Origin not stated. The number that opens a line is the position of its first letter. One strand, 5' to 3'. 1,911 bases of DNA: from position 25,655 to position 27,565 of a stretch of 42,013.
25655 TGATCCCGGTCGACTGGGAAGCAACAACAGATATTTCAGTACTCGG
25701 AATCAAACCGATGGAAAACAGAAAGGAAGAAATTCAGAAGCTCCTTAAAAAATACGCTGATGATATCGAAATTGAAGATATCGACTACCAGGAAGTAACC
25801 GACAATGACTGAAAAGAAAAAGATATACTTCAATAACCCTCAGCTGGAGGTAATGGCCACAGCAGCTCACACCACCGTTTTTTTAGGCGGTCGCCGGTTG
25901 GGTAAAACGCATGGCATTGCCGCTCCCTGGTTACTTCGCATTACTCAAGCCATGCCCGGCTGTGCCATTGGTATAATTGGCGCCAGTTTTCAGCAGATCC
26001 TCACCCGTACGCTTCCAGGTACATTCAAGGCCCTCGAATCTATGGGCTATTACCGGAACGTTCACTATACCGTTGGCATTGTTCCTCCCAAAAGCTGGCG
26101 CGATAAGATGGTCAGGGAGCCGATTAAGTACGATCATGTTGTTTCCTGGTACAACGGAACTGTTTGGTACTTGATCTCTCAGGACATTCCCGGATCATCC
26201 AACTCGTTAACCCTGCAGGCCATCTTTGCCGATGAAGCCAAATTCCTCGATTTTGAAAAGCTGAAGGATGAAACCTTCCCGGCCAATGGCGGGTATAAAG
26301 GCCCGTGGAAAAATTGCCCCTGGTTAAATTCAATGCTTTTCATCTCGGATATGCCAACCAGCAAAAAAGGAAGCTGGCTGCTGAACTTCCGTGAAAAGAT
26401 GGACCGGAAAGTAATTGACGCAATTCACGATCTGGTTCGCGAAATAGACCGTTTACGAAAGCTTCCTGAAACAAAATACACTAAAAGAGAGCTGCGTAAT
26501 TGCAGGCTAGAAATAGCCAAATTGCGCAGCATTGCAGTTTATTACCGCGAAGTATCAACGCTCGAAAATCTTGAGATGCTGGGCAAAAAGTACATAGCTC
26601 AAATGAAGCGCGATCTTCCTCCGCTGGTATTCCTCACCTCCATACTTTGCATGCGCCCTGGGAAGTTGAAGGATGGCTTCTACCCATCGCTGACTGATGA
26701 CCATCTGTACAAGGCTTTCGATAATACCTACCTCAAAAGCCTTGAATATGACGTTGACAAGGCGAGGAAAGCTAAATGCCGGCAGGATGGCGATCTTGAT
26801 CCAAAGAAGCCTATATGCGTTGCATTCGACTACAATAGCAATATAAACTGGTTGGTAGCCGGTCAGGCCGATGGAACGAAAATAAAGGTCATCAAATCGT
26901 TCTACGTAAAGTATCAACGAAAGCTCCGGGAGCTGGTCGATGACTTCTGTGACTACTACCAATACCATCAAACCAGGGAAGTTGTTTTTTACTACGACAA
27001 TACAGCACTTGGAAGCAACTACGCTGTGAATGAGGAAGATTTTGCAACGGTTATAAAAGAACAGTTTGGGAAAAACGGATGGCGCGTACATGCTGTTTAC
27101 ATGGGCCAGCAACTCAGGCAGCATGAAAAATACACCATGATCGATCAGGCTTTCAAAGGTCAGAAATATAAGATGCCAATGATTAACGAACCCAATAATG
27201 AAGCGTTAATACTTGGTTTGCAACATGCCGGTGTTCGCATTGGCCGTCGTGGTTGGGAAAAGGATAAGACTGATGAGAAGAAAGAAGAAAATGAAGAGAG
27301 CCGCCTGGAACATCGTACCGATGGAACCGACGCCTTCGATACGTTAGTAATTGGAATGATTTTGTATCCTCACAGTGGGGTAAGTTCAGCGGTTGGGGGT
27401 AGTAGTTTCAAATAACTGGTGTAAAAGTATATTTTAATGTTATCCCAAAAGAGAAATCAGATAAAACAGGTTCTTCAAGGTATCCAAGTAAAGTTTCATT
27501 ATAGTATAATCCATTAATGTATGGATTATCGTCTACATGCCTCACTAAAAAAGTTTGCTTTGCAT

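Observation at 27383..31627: Opposite-strand accessory island wedged between terminase and portal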

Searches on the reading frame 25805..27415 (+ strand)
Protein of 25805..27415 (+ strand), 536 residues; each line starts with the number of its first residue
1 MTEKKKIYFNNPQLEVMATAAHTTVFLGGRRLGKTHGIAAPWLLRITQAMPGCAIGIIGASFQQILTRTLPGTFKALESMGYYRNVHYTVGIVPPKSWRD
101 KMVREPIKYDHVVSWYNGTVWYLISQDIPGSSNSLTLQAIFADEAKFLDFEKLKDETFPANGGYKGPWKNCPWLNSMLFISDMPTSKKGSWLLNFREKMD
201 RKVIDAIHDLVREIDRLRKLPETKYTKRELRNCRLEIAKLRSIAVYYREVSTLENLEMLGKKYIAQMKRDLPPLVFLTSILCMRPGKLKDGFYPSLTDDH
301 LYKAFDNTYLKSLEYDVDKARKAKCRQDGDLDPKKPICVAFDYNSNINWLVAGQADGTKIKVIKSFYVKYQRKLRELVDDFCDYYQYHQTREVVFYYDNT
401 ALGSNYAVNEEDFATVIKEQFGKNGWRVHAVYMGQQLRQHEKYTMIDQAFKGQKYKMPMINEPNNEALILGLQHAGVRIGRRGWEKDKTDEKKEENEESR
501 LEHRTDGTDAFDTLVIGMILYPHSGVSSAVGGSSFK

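Call 3: search_protein_families(library=pfam, max_evalue=0.1, proteins=[window:25805-27415:+])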
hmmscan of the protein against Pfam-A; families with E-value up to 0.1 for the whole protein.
window:25805-27415:+ (536 aa): 1 family
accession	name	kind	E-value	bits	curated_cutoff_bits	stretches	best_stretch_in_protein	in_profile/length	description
PF11976.14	Rad60-SLD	-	0.031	14.6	23.8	1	365-413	14-62/72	Ubiquitin-2 like Rad60 SUMO-like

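Call 7: find_related_loci(query=window:25805-27415:+, collection=viral_contigs, flank=10000)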
Query window:25805-27415:+ (536 aa) in viral_contigs; peptide patterns used: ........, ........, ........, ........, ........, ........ (x = any residue, [..] = any of these).
46 stretches matched a pattern; 45 encode a relative of the query (tblastn E <= 1e-3); 45 distinct loci.
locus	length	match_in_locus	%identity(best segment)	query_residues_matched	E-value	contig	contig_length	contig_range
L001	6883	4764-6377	67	1-531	0e+0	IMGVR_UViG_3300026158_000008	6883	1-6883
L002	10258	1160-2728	67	3-523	0e+0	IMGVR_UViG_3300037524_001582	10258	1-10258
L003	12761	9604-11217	67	1-531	0e+0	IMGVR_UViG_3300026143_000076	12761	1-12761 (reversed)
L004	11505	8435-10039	65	1-534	0e+0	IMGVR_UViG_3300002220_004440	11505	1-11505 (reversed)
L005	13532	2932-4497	68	1-521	0e+0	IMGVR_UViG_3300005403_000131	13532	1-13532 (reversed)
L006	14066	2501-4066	68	1-521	0e+0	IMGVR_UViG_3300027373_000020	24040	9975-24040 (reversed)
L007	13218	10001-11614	66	1-535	0e+0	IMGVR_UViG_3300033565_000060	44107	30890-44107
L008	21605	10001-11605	65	1-534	0e+0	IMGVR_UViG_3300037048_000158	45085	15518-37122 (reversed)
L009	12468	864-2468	65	1-534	0e+0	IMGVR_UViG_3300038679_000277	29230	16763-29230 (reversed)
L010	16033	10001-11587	67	3-533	0e+0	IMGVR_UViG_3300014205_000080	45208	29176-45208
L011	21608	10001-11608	65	1-534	0e+0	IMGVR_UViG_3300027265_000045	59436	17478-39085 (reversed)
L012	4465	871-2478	64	2-536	0e+0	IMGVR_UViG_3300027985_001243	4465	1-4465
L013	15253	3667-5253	63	3-531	0e+0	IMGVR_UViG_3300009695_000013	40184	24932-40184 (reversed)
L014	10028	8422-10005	64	3-528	0e+0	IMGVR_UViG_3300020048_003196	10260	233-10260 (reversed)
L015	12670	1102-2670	65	3-524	0e+0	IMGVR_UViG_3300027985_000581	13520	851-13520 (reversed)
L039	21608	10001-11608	47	3-533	1e-153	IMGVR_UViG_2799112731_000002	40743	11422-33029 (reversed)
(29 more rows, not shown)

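Call 8: search_dna_similar(query=window:25805-27415:+, collection=phages, mode=protein, max_rows=20)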
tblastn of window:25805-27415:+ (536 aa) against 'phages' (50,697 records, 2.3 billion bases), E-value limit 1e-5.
Records with a match: 49; places in all: 49; records where one place covers at least 80% of the query: 34.
Best place of each record, by identity: <60% 49.
By first word of the organism name: Porphyromonas 18; Flavobacterium 13; Cellulophaga 9; Bacteriophage 4; Microcystis 2; Polaribacter 2; Bacteroides 1.
By host as written in the record: Cellulophaga sp. HaHaR_3_176 9; - 4; Microcystis sp. 2; Polaribacter sp. AHE13PA 2; Flavobacterium psychrophilum MH1 2; Flavobacterium psychrophilum T23 2; Flavobacterium psychrophilum A2 2; Flavobacterium psychrophilum strain MH1 2; and 22 more.
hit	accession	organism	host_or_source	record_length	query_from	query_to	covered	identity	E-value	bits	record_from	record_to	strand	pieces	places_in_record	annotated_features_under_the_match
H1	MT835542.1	Bacteriophage sp.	human fecal samples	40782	8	521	96%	34.3%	2e-85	294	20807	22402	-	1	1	record has no annotation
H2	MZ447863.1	Microcystis phage Mea-Yong924-1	Microcystis sp.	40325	1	511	95%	33.8%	7e-83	287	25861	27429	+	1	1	terminase large subunit | hypothetical protein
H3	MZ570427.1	Microcystis phage Mae-Yong924-2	Microcystis sp.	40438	1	511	95%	33.8%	7e-83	287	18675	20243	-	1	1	terminase large subunit | hypothetical protein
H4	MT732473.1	Polaribacter phage Leef_1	Polaribacter sp. AHE13PA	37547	4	519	96%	26.7%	3e-38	155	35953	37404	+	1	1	hypothetical protein (x2)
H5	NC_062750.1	Polaribacter phage Leef_1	Polaribacter sp. AHE13PA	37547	4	519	96%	26.7%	3e-38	155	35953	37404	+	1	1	hypothetical protein (x2)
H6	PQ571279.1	Bacteroides phage BT-TP2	Bacteroides thetaiotaomicron BG12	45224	14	483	88%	26.2%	2e-33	141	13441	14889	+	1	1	terminase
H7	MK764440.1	Flavobacterium phage FPSV-F7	Flavobacterium psychrophilum 990512-1/1B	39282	26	460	81%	26.9%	7e-39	157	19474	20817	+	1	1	hypothetical protein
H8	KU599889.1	Flavobacterium phage 1H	Flavobacterium psychrophilum MH1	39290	26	460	81%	26.9%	7e-39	157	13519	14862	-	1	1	hypothetical protein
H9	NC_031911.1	Flavobacterium phage 1H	Flavobacterium psychrophilum MH1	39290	26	460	81%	26.9%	7e-39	157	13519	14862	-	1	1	hypothetical protein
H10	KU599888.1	Flavobacterium phage 23T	Flavobacterium psychrophilum T23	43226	26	460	81%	26.9%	7e-39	157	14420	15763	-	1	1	hypothetical protein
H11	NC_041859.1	Flavobacterium phage 23T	Flavobacterium psychrophilum T23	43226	26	460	81%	26.9%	7e-39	157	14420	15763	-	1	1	hypothetical protein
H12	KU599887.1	Flavobacterium phage 2A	Flavobacterium psychrophilum A2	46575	26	460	81%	26.9%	7e-39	157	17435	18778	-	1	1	hypothetical protein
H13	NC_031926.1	Flavobacterium phage 2A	Flavobacterium psychrophilum A2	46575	26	460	81%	26.9%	7e-39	157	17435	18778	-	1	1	hypothetical protein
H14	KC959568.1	Flavobacterium phage 6H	Flavobacterium psychrophilum strain MH1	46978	26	460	81%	26.9%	7e-39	157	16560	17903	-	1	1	hypothetical protein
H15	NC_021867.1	Flavobacterium phage 6H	Flavobacterium psychrophilum strain MH1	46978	26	460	81%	26.9%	7e-39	157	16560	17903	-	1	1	hypothetical protein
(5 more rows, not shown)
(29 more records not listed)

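Call 15: search_protein_families(library=pfam, alignment_id=A1, max_evalue=0.001)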
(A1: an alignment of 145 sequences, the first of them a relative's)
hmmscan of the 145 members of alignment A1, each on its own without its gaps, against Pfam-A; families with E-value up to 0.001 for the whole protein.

A. member 1, L045:11911-12183:+ (91 aa): 1 family
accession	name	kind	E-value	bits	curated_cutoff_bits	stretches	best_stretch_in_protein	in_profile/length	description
PF23635.1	Beta-prop_AT5G49610-like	-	0.00065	19.4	27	1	2-78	191-269/274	F-box protein AT5G49610-like, beta-propeller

B. families by the number of members that match (of 145 scanned): 31 families (the first 25 are shown)
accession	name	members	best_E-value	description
PF08401.16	ArdcN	7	1.6e-07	N-terminal domain of anti-restriction factor ArdC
PF10547.14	P22_AR_N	6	2.3e-29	P22_AR N-terminal domain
PF01381.28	HTH_3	4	1.1e-16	Helix-turn-helix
PF00929.31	RNase_T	3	5.2e-16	Exonuclease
PF14730.11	DUF4468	3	6e-16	Domain of unknown function (DUF4468) with TBP-like fold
PF12844.13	HTH_19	3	7.4e-10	Helix-turn-helix domain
PF13443.12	HTH_26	3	1.9e-09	Cro/C1-type HTH DNA-binding domain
PF00533.33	BRCT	3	1.1e-05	BRCA1 C Terminus (BRCT) domain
PF01507.26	PAPS_reduct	2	5.3e-17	Phosphoadenosine phosphosulfate reductase domain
PF04383.19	KilA-N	2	8.4e-15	KilA-N domain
PF13560.12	HTH_31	2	1.6e-12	Helix-turn-helix domain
PF05099.18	TerB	2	4.1e-07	Tellurite resistance protein TerB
PF21716.3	dnstrm_HI1420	2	2.4e-06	Probable addiction module antidote protein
PF13274.11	SocA_Panacea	1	5.2e-22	Antitoxin SocA-like, Panacea domain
PF08797.16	HIRAN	1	3e-19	HIRAN domain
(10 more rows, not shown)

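Call 16: search_protein_families(library=padloc, alignment_id=A1, max_evalue=0.001)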
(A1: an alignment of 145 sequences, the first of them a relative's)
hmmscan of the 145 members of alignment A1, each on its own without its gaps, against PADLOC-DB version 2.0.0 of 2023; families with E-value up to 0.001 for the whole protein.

A. member 1, L045:11911-12183:+ (91 aa): 0 families

B. families by the number of members that match (of 145 scanned): 85 families (the first 25 are shown)
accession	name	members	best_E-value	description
PDLC01247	DEDDh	3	5.7e-25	"CAS-I,CAS-II,CAS-III,CAS-IV,CAS-V,CAS-VI; associated"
PDLC05027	PDC-S48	3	2.9e-24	-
PDLC05028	PDC-S48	3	4.7e-16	-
PDLC03952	RmrA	3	4.4e-07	-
PDLC04142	capH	2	2e-11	capH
PDLC02926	HTH_VI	2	4.6e-11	-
PDLC03665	Control_protein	2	6.6e-09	control protein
PDLC04760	PDC-M64C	2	9.2e-08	-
PDLC02510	BrxP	2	1.2e-07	BrxP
PDLC04762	PDC-M64C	2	1.9e-07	-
PDLC04757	PDC-M64B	2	8.2e-06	-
PDLC04759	PDC-M64B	2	2.1e-05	-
PDLC04758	PDC-M64B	2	0.00013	-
PDLC01724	typeIV_Cas7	1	3.7e-76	Csf2_0_IV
PDLC01552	typeIV_Cas7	1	9.3e-62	CAS-IV-A; effector_G7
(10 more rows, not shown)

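Call 34: get_annotated_region(hit=H2, flank=9000)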
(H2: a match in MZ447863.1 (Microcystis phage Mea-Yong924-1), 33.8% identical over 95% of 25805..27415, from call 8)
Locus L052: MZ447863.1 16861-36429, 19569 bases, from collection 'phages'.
description: Microcystis phage Mea-Yong924-1, complete genome.
organism: Microcystis phage Mea-Yong924-1 (NCBI taxid 2859073)
taxonomy: Viruses; Duplodnaviria; Heunggongvirae; Uroviricota; Caudoviricetes
host: Microcystis sp.; source: -; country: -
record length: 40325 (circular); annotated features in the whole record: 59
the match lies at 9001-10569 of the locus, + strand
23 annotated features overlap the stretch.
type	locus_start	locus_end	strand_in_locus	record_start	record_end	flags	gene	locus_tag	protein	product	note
CDS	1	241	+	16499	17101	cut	-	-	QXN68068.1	hypothetical protein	-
CDS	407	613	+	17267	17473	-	-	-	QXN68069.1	hypothetical protein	-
CDS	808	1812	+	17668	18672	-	-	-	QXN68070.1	hypothetical protein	-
CDS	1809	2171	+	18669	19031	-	-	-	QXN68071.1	hypothetical protein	-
CDS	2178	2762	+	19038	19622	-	-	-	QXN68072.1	hypothetical protein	-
CDS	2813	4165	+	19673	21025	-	-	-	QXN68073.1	protease 4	-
CDS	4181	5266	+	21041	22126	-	-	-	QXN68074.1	major capsid protein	major capsid protein gpN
CDS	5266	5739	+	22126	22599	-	-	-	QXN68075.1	hypothetical protein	-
CDS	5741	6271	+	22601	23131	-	-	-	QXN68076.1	hypothetical protein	-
CDS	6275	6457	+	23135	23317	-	-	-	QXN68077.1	hypothetical protein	-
CDS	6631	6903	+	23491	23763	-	-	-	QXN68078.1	hypothetical protein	-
CDS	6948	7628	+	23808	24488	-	-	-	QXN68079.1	hypothetical protein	-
CDS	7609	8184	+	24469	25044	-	-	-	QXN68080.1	polyphosphate kinase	-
CDS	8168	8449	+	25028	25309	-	-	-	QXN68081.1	terminase small subunit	-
CDS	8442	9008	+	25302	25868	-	-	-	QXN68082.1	hypothetical protein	-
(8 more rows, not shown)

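Call 45: search_protein_families(library=padloc, max_evalue=0.00001, proteins=[L011:11861-12694:+, L011:12826-13173:+, L011:13246-13893:+, L011:13872-14282:+, L011:14282-15220:+, L011:15223-15891:+, L011:15895-16575:+, L011:16557-16898:+, L039:16347-17243:+, L039:15455-16093:+])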
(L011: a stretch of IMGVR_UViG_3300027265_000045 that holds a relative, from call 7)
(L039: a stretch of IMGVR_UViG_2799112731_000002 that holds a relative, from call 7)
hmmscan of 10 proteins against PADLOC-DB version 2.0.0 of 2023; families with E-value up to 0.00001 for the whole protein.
L011:11861-12694:+ (278 aa): 0 families

L011:12826-13173:+ (116 aa): 0 families

L011:13246-13893:+ (216 aa): 2 families
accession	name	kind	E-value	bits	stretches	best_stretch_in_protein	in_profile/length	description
PDLC01721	typeIV_Cas8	-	5.2e-10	37.4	1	15-214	18-217/227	Csf1_0_IV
PDLC01574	typeIV_Cas8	-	6.1e-06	24.3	1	71-132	62-125/213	CAS-IV-A; effector_LS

L011:13872-14282:+ (137 aa): 1 family
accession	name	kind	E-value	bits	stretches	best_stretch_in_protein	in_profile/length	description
PDLC01695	typeIV_Cas11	-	3.9e-24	83.5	1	14-119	5-111/122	Cas11_1_IV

L011:14282-15220:+ (313 aa): 10 families
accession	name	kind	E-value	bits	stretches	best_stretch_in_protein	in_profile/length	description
PDLC01724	typeIV_Cas7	-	3.7e-76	254.9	1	1-311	1-313/329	Csf2_0_IV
PDLC01552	typeIV_Cas7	-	9.3e-62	206.9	1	7-310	5-269/272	CAS-IV-A; effector_G7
PDLC01004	typeIV_Cas7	-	3.2e-59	198.6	1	1-270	1-254/289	Cas_effector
PDLC01572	typeIV_Cas7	-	5.2e-52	174.8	1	3-311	5-277/280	CAS-IV-A; effector_G7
PDLC01319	typeIV_Cas7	-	4.1e-16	57.4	1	42-274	42-269/291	CAS-IV-A; effector_G7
PDLC01003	typeIV_Cas7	-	3.8e-15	54.2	1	18-180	26-180/344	CRISPR type IV/AFERR-associated protein Csf2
PDLC01613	Csm3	-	1.2e-07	30.8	1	12-264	4-175/177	"CAS-III-A,CAS-III-D; effector_G7"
PDLC01725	typeIV_Cas7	-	1.5e-06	25.9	0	205-266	149-210/263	Csf2_1_IVA3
PDLC01296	Csm3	-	2e-06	26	0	209-265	127-184/192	"CAS-III-A,CAS-III-D; effector_G7"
PDLC02107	Cas7_IIId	-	2.4e-06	24.8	0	207-277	122-190/426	-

L011:15223-15891:+ (223 aa): 1 family
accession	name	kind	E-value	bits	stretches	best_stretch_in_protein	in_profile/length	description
PDLC02510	BrxP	-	8.5e-07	25.6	0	31-64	130-165/779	BrxP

L011:15895-16575:+ (227 aa): 6 families
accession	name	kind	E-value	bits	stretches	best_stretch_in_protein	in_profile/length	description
PDLC01727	typeIV_Cas5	-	1.1e-47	160.8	1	12-226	3-218/222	Csf3_0_IV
PDLC01498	typeIV_Cas5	-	5e-25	86.4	1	14-201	2-194/228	CAS-IV-A; effector_G5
PDLC01006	typeIV_Cas5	-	2.7e-19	67.7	1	14-200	2-198/235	Cas_effector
PDLC01005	typeIV_Cas5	-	4.9e-12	44.3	1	15-184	1-185/215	CRISPR type IV/AFERR-associated protein Csf3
PDLC01320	typeIV_Cas5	-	1.4e-10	39.4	1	78-188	58-178/199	CAS-IV-A; effector_G5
PDLC01726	typeIV_Cas58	-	2.3e-09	34.6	1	79-226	59-213/479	Csf3-Csf1_0_IVE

L011:16557-16898:+ (114 aa): 0 families

L039:16347-17243:+ (299 aa): 0 families

L039:15455-16093:+ (213 aa): 0 families

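Call 117: search_protein_families(library=phrogs, max_evalue=0.001, proteins=[window:25805-27412:+])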
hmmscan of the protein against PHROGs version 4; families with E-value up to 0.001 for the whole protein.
window:25805-27412:+ (536 aa): 1 family
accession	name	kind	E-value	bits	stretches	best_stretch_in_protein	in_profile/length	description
phrog_2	-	head and packaging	5.4e-10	39.6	1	8-424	265-547/807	terminase large subunit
